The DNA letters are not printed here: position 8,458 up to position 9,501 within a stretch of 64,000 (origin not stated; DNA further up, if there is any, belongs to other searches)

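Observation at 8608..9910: Membrane-anchored FMN-reductase-like protein followed by a HemG-like flavodoxin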

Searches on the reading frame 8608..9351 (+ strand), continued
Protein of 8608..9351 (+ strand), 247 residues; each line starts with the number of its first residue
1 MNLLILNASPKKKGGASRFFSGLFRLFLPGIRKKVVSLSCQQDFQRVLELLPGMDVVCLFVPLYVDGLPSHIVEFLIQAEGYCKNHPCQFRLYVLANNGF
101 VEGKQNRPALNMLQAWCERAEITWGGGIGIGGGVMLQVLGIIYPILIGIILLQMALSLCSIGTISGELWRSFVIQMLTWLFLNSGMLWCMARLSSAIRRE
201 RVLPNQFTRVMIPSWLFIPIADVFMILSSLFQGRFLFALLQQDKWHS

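Call 28: find_related_loci(query=A1, collection=genome_contigs, flank=6000)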
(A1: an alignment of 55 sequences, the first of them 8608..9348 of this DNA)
Query A1 (247 aa) in genome_contigs; peptide patterns used: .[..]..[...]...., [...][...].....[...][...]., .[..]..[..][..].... (x = any residue, [..] = any of these).
595 stretches matched a pattern; 453 encode a relative of the query (tblastn E <= 1e-3); the best 80 are kept; 80 distinct loci.
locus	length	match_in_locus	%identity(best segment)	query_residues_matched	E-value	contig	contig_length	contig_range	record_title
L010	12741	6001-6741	80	1-247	2e-126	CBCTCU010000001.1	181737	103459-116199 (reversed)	MAG TPA_asm: uncultured Eubacteriales bacterium isolate SRR20550102_concoct_35 genome assembly, contig: ERZ24930432.77,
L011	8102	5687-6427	79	1-247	2e-122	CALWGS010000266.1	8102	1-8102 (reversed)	MAG: uncultured Lachnospiraceae bacterium isolate E27__bin416 genome assembly, contig: E27__k127_1015486, whole genome s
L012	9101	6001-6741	79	1-247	2e-122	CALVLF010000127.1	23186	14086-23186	MAG: uncultured Clostridia bacterium isolate E40__bin6 genome assembly, contig: E40__k127_2027961, whole genome shotgun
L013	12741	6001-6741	78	1-247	5e-122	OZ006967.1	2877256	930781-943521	MAG: Candidatus Scatomonas sp. isolate 6732_HOM_VAC_s127.ctg000167c_hifiasm_circ MAG genome assembly, chromosome: 1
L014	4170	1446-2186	78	1-247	9e-122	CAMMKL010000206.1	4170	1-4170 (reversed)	MAG: uncultured Clostridia bacterium isolate ERR4968711_bin.17_MetaWRAP_v1.1_MAG genome assembly, contig: NODE_12708_len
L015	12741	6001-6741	78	1-247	3e-120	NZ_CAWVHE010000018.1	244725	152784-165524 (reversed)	MAG: uncultured Merdimonas sp. isolate metabat2_6737_HOM_CTRL_metaflye.658 MAG contig_9325, whole genome shotgun sequenc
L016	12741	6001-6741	78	1-247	3e-120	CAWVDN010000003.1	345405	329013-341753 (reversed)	MAG: Candidatus Scatomonas sp. isolate metabat2_6732_HOM_VAC_hifiasm.170 MAG genome assembly, contig: s8.ctg001467l, who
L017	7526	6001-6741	77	1-247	5e-120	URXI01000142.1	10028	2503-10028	uncultured Eubacterium sp. isolate UMGS1437 genome assembly, contig: NODE_1124_length_10028_cov_2.063572, whole genome s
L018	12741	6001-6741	77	1-247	5e-120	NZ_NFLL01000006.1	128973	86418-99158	Faecalibacterium sp. An122 An122_contig_6, whole genome shotgun sequence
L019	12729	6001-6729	80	1-243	9e-120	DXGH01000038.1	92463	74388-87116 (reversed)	MAG TPA_asm: Candidatus Acetatifactor stercoripullorum isolate CHK195-6426 CHK195__C142124_L92463_SAMEA5754839, whole ge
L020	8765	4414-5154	76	1-247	2e-119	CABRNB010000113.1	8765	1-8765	MAG TPA_asm: uncultured Anaeromassilibacillus sp. isolate MGYG-HGUT-01749 genome assembly, contig: GUT_GENOME105900_113,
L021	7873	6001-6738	74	1-246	2e-114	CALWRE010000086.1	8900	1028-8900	MAG: uncultured Lachnospiraceae bacterium isolate E07__bin214 genome assembly, contig: E07__k127_2405208, whole genome s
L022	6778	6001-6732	77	1-244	5e-118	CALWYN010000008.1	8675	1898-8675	MAG: uncultured Oscillospiraceae bacterium isolate E0_DM__bin40 genome assembly, contig: E0_DM__k127_2283, whole genome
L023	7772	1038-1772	63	1-245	4e-95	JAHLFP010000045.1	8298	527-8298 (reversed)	MAG: Candidatus Allofournierella pullistercoris isolate B5_2728 B5M64__C117059_L8298, whole genome shotgun sequence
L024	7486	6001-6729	63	1-243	4e-95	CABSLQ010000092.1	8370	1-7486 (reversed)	MAG TPA_asm: uncultured Ruminococcaceae bacterium isolate MGYG-HGUT-02705 genome assembly, contig: GUT_GENOME158781_92,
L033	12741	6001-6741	53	1-247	5e-80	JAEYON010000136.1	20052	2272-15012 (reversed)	MAG: Bacillota bacterium isolate OH_CBB_153 k127_1043651, whole genome shotgun sequence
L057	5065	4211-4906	45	4-233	2e-55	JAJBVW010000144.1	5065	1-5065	MAG: Oscillospiraceae bacterium isolate U_127220 U_127220=NODE_3000_length_5065_cov_5.249900, whole genome shotgun seque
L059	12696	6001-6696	43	1-233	2e-53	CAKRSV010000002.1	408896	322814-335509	MAG: uncultured Lachnospiraceae bacterium isolate REFINED_METABAT215_TOP10_CONTIGS_1500_ASSEMBLY_K77_MERGED__Nepal_MoBio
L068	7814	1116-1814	43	1-233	2e-50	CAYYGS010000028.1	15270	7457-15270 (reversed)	MAG TPA_asm: uncultured Jutongia sp. isolate SRP199465_co1_301 genome assembly, contig: NODE_10931_length_15270_cov_4.79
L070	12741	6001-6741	42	1-247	2e-50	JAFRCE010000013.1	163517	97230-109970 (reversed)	MAG: Solobacterium sp. isolate RGIG2362 Goat_Ileum-2__c114736, whole genome shotgun sequence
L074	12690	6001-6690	41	4-233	3e-50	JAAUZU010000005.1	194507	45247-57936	MAG: Lachnospiraceae bacterium isolate Mgla_MAG_35-bin_6 c_000000028945, whole genome shotgun sequence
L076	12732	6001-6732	41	1-244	2e-49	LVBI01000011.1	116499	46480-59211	MAG: Spirochaetales bacterium Spiro_07 Spiro_07_contig_201582, whole genome shotgun sequence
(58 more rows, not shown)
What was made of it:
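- The hosts are oxygen-sensitive gut Clostridia and termite-gut spirochaetes (call 28).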

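Call 36: search_protein_families(library=pfam, proteins=[L074:4896-5489:+, L074:6778-7338:+, L068:1973-2356:+, L033:6815-7897:+, L033:4333-5337:+, L059:6820-7668:+, L076:6935-7309:+, L070:6781-7722:+, L057:2576-3160:+, L057:3202-3531:+], max_evalue=0.001)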
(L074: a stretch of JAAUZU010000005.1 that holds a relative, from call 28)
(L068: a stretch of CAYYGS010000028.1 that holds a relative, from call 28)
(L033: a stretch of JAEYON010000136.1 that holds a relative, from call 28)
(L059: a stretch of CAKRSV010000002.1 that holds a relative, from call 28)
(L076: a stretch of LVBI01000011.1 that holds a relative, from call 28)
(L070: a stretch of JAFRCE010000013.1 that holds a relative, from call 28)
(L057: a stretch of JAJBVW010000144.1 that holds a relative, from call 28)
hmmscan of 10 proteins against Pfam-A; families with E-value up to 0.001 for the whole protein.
L074:4896-5489:+ (197 aa): 1 family
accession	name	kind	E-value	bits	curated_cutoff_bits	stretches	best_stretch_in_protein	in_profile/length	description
PF13305.11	TetR_C_33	-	0.00045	21.3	26.8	1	84-166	4-89/103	Tetracyclin repressor-like, C-terminal domain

L074:6778-7338:+ (186 aa): 0 families

L068:1973-2356:+ (127 aa): 0 families

L033:6815-7897:+ (360 aa): 1 family
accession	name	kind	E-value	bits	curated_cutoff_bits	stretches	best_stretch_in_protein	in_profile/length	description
PF00724.26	Oxidored_FMN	-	3.6e-59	201.2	27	1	18-322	6-335/342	NADH:flavin oxidoreductase / NADH oxidase family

L033:4333-5337:+ (334 aa): 2 families
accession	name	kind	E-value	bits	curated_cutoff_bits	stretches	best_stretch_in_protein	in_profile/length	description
PF13487.12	HD_5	-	1.3e-36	126.3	27.2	1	160-324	3-170/170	HD domain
PF01966.28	HD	-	1.6e-19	70.7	22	1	173-293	3-116/116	HD domain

L059:6820-7668:+ (282 aa): 2 families
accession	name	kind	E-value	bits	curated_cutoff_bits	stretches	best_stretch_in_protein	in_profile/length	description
PF00753.33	Lactamase_B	-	5.5e-13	49.7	22.7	1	33-138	7-118/196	Metallo-beta-lactamase superfamily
PF12706.13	Lactamase_B_2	-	1.5e-05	25.1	27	1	43-99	2-63/200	Beta-lactamase superfamily domain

L076:6935-7309:+ (124 aa): 1 family
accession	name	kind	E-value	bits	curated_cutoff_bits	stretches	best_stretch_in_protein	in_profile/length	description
PF00072.30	Response_reg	-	1.6e-25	89.8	30.2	1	4-112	1-108/111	Response regulator receiver domain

L070:6781-7722:+ (313 aa): 1 family
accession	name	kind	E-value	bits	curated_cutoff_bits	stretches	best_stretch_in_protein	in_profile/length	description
PF01370.27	Epimerase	-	6.3e-14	52.4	20.9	1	30-192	1-185/240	NAD dependent epimerase/dehydratase family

L057:2576-3160:+ (194 aa): 0 families

L057:3202-3531:+ (109 aa): 0 families

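Call 58: search_protein_representatives(alignment_id=A1)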
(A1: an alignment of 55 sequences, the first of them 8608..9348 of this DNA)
Query: 55 sequences, 250 profile positions. Proteins with E-value up to 0.001 (for the whole library): 2092; up to 1e-10: 1229; up to 1e-30: 115. The best 150 are listed.
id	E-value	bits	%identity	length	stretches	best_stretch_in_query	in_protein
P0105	2.5e-99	348.3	-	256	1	1-247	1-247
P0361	3.4e-92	324.9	-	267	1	1-245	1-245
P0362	2.2e-86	305.9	-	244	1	1-229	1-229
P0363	5.6e-86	304.5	-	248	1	1-244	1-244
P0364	4.1e-82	291.9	-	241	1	4-244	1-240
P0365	1.4e-80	286.8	-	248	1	1-243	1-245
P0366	3.0e-80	285.8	-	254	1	1-246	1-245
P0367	3.0e-78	279.2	-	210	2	1-137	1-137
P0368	4.3e-74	265.6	-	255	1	1-246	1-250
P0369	6.6e-74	265.0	-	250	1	1-245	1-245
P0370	3.2e-69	249.6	-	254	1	1-244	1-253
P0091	5.5e-69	248.9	-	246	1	1-148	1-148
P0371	6.1e-68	245.4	-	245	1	2-246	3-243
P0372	2.3e-67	243.5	-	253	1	2-244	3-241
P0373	6.9e-67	242.0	-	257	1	1-244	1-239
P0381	8.6e-56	205.6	-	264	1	1-249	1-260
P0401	2.3e-47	178.1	-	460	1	2-242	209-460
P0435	7.1e-34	133.8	-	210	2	1-139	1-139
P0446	1.0e-32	130.0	-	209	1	1-140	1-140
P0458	1.1e-31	126.6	-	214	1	1-141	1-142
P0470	8.8e-31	123.7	-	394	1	5-140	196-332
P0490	2.4e-29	119.0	-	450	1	2-141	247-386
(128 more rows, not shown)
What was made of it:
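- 2092 / 1229 / 115 cluster representatives at E<=1e-3 / 1e-10 / 1e-30 (call 58).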

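Call 60: search_protein_families(library=pfam, proteins=[P0435, P0446, P0458, P0470, P0490, P0401, P0381], max_evalue=0.01)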
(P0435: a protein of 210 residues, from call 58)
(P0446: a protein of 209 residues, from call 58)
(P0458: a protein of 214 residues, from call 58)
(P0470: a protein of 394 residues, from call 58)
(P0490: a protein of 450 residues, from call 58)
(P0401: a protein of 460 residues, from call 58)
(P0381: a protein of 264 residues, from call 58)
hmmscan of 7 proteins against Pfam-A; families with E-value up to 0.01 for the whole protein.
P0435 (210 aa): 2 families
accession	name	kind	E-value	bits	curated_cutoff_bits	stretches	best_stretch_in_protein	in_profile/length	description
PF02525.22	Flavodoxin_2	-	1.7e-06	28.3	27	1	1-78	1-102/198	Flavodoxin-like fold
PF03358.20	FMN_red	-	3.9e-06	26.9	24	1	1-99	1-120/152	NADPH-dependent FMN reductase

P0446 (209 aa): 2 families
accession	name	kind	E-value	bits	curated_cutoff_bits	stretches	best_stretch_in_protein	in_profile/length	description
PF02525.22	Flavodoxin_2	-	5.2e-05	23.5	27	1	1-73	1-96/198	Flavodoxin-like fold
PF03358.20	FMN_red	-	8.6e-05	22.6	24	1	1-112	1-130/152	NADPH-dependent FMN reductase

P0458 (214 aa): 1 family
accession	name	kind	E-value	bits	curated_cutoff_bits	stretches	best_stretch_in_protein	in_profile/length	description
PF02525.22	Flavodoxin_2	-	1.4e-05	25.3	27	1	1-77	1-100/198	Flavodoxin-like fold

P0470 (394 aa): 2 families
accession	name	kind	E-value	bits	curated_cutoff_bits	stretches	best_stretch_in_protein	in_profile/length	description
PF03358.20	FMN_red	-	4.6e-08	33.2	24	1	41-90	48-97/152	NADPH-dependent FMN reductase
PF02525.22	Flavodoxin_2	-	0.00041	20.6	27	0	196-264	5-96/198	Flavodoxin-like fold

P0490 (450 aa): 2 families
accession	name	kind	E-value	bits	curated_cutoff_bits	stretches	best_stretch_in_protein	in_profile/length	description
PF03358.20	FMN_red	-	5.7e-07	29.7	24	1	247-339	2-114/152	NADPH-dependent FMN reductase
PF02525.22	Flavodoxin_2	-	5.3e-05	23.4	27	1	246-323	1-102/198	Flavodoxin-like fold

P0401 (460 aa): 1 family
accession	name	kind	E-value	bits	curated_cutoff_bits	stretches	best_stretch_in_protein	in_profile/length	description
PF03358.20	FMN_red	-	1.1e-06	28.7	24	0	28-102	36-97/152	NADPH-dependent FMN reductase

P0381 (264 aa): 2 families
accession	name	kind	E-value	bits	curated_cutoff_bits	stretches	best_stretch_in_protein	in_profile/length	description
PF03358.20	FMN_red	-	3.5e-05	23.9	24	1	1-71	1-88/152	NADPH-dependent FMN reductase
PF02525.22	Flavodoxin_2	-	6.3e-05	23.2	27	1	1-76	1-100/198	Flavodoxin-like fold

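Call 61: search_protein_families(library=ncbifam, proteins=[P0435, P0446, P0458, P0470, P0490, P0401, P0381], max_evalue=0.01)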
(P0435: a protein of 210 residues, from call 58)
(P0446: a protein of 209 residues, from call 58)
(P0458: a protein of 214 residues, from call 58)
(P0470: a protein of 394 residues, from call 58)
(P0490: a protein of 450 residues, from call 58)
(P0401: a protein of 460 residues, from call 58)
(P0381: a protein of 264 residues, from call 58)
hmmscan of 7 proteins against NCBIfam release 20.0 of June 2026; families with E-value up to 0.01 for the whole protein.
P0435 (210 aa): 1 family
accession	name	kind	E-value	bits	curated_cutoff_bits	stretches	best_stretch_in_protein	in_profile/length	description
NF038196.1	ferrodoxin_EFR1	subfamily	9.7e-05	22.5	75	1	32-128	21-106/242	EFR1 family ferrodoxin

P0446 (209 aa): 0 families

P0458 (214 aa): 1 family
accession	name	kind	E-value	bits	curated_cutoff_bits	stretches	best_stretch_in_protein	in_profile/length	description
NF038196.1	ferrodoxin_EFR1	subfamily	6e-07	29.7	75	1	15-131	8-108/242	EFR1 family ferrodoxin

P0470 (394 aa): 1 family
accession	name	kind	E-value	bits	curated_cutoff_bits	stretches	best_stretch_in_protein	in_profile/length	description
NF038196.1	ferrodoxin_EFR1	subfamily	7.2e-05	22.9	75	1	240-363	37-151/242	EFR1 family ferrodoxin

P0490 (450 aa): 0 families

P0401 (460 aa): 1 family
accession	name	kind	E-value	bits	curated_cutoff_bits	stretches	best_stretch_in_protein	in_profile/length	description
NF038196.1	ferrodoxin_EFR1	subfamily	4.5e-06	26.9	75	1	224-316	10-92/242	EFR1 family ferrodoxin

P0381 (264 aa): 1 family
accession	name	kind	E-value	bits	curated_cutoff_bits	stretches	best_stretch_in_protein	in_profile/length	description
NF038196.1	ferrodoxin_EFR1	subfamily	0.00024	21.2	75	1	35-136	25-114/242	EFR1 family ferrodoxin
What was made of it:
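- Closest known: Soluble sister family found in this session. Different: This family is also uncharacterised: it gives only weak Flavodoxin_2/FMN_red hits and a sub-threshold EFR1-ferredoxin hit (calls 60, 61).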

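Call 62: find_encoding_contigs(protein=P0446, flank=5000, max_places=3)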
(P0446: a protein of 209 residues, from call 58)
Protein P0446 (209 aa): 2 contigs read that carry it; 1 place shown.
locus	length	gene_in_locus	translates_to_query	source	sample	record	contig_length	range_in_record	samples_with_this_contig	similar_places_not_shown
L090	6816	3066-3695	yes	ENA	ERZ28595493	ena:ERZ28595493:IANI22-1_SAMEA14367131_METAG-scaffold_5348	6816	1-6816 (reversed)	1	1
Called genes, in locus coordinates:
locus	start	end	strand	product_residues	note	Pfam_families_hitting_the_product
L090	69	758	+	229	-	PF01980:TrmO_N, PF18389:TrmO_C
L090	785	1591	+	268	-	PF18082:NAT_N, PF18164:GNAT_C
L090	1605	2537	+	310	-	PF08902:DUF1848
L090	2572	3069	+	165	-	-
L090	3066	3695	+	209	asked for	-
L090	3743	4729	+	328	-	PF16654:DAPDH_C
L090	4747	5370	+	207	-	-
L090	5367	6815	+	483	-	?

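Call 63: find_encoding_contigs(protein=P0490, flank=5000, max_places=3)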
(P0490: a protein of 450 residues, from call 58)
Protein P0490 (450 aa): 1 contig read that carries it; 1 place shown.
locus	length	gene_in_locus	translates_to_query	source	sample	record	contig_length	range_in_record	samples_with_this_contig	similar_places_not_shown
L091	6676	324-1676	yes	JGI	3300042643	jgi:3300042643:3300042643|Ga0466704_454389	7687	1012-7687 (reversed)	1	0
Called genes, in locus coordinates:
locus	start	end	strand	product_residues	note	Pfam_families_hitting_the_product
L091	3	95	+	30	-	?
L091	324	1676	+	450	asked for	PF03358:FMN_red (faint)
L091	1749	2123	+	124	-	PF15970:HicB-like_2, PF15919:HicB_lk_antitox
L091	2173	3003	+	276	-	PF00753:Lactamase_B, PF23023:Anti-Pycsar_Apyc1 (weak), PF12706:Lactamase_B_2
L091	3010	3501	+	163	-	PF02590:SPOUT_MTase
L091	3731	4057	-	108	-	-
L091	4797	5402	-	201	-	-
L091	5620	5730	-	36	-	-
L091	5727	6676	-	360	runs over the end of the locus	PF13349:DUF4097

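Call 71: search_protein_families(library=pfam, alignment_id=A4, max_evalue=0.001)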
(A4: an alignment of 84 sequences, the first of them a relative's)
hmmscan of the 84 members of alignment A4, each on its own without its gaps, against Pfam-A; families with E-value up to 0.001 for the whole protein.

A. member 1, L001:4637-5242:+ (202 aa): 1 family
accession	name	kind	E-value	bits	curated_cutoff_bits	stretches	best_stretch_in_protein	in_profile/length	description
PF19789.6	DUF6273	-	4.1e-39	134.6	23.5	1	22-199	2-171/172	Domain of unknown function (DUF6273)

B. families by the number of members that match (of 84 scanned): 97 families (the first 25 are shown)
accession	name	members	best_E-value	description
PF13305.11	TetR_C_33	7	3.6e-16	Tetracyclin repressor-like, C-terminal domain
PF03551.20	PadR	4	1.4e-15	Transcriptional regulator PadR-like family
PF10400.15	Vir_act_alpha_C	4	2.9e-15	Virulence activator alpha C-term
PF13601.12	HTH_34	3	3.9e-06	Winged helix DNA-binding domain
PF01554.23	MatE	2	1.9e-45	MatE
PF00072.30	Response_reg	2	2e-28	Response regulator receiver domain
PF00561.26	Abhydrolase_1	2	6.2e-27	alpha/beta hydrolase fold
PF12146.15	Hydrolase_4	2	5.2e-19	Serine aminopeptidase, S33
PF12697.13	Abhydrolase_6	2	9.8e-14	Alpha/beta hydrolase family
PF13649.12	Methyltransf_25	2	6.5e-13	Methyltransferase domain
PF00440.29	TetR_N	2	9.8e-08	Bacterial regulatory proteins, tetR family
PF13187.11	Fer4_9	2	5.7e-05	4Fe-4S dicluster domain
PF00037.32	Fer4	2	0.00029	4Fe-4S binding domain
PF01960.23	ArgJ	1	1.9e-145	ArgJ family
PF01053.26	Cys_Met_Meta_PP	1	7.1e-138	Cys/Met metabolism PLP-dependent enzyme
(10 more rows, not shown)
